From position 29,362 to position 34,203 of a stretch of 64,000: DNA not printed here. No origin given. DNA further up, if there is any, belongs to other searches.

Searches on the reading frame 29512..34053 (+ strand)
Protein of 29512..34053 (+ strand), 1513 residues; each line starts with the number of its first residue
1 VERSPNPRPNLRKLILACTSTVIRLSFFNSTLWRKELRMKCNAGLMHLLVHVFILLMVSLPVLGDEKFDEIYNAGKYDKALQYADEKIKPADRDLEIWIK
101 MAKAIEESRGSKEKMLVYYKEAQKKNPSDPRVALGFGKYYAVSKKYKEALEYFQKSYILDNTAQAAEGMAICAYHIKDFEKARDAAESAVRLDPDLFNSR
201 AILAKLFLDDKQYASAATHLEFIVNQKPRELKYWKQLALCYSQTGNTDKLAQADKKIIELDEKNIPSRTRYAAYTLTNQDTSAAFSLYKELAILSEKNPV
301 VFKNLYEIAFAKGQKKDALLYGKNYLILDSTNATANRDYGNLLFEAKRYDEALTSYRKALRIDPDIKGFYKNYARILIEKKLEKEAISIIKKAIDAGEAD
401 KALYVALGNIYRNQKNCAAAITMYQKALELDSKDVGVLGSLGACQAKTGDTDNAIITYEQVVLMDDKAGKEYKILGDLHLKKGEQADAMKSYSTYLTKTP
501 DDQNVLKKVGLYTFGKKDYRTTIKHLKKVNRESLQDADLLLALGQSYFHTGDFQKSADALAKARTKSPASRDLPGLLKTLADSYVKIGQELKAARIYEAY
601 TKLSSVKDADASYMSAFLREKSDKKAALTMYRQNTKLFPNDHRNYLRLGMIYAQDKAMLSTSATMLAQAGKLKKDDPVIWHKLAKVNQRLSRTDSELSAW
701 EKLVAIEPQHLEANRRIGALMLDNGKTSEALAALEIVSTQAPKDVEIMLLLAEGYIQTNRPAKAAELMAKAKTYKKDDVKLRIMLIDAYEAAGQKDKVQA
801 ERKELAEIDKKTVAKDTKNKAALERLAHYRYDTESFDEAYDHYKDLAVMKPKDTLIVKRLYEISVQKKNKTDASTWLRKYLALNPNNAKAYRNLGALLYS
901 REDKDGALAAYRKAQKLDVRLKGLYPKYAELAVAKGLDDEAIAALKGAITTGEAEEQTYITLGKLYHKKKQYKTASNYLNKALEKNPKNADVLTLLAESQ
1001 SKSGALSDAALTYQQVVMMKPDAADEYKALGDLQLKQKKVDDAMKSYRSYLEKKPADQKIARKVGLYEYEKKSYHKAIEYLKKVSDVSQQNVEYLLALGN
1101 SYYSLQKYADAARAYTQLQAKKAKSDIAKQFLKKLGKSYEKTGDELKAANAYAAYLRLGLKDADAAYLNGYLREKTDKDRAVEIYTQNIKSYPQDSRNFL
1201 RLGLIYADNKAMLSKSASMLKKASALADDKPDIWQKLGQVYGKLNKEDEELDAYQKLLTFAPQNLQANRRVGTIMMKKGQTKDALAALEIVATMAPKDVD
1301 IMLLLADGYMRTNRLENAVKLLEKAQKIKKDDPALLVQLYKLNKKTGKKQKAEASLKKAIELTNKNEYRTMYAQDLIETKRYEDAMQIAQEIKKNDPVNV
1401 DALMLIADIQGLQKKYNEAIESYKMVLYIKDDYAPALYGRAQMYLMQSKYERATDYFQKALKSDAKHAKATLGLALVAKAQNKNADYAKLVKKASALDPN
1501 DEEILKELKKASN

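Call 68: search_protein_families(library=pfam, proteins=[window:29512-34053:+], max_evalue=0.00001)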
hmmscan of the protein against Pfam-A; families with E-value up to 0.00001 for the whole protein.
window:29512-34053:+ (1513 aa): 21 families
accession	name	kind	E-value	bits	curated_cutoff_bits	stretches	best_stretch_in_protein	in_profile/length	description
PF13432.12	TPR_16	-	9.1e-74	243.8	32.7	0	1276-1333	8-65/65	Tetratricopeptide repeat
PF14559.12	TPR_19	-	9.4e-68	224.9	25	4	969-1030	4-64/68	Tetratricopeptide repeat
PF07719.23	TPR_2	-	1.9e-59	193.4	27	1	335-365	3-33/34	Tetratricopeptide repeat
PF13428.12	TPR_14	-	1.3e-57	186.6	23.5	0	336-376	4-44/44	Tetratricopeptide repeat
PF00515.34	TPR_1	-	1.2e-49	164.6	27.8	1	340-365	8-33/34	Tetratricopeptide repeat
PF23914.1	TPR_CcmH_CycH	-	4.1e-47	160.4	42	3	1343-1428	60-149/158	Cytochrome c-type biogenesis protein H TPR domain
PF13414.12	TPR_11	-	5.8e-38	128.8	26.8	1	340-365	1-26/42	TPR repeat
PF13424.12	TPR_12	-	2.8e-37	127.2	30.1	0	403-461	5-71/77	Tetratricopeptide repeat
PF13431.12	TPR_17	-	4.4e-32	108.1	24.4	0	979-1006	2-29/34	Tetratricopeptide repeat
PF13181.12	TPR_8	-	5e-32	107.7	25.7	0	403-433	3-33/34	Tetratricopeptide repeat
PF12895.13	ANAPC3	-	5.4e-31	107.1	27.2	0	1362-1424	19-80/82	Anaphase-promoting complex, cyclosome, subunit 3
PF13371.12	TPR_9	-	7.4e-29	100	35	0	1008-1061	13-66/73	Tetratricopeptide repeat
PF13429.12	TPR_15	-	8e-23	81.7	26.2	1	593-805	63-274/280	Tetratricopeptide repeat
PF13176.12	TPR_7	-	1.5e-19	68.8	27.9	0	404-431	2-29/36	Tetratricopeptide repeat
PF25064.1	ARM_TT21_5th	-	3.6e-18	66.4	27.8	0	957-1017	2-62/117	TT21 fifth ARM repeats domain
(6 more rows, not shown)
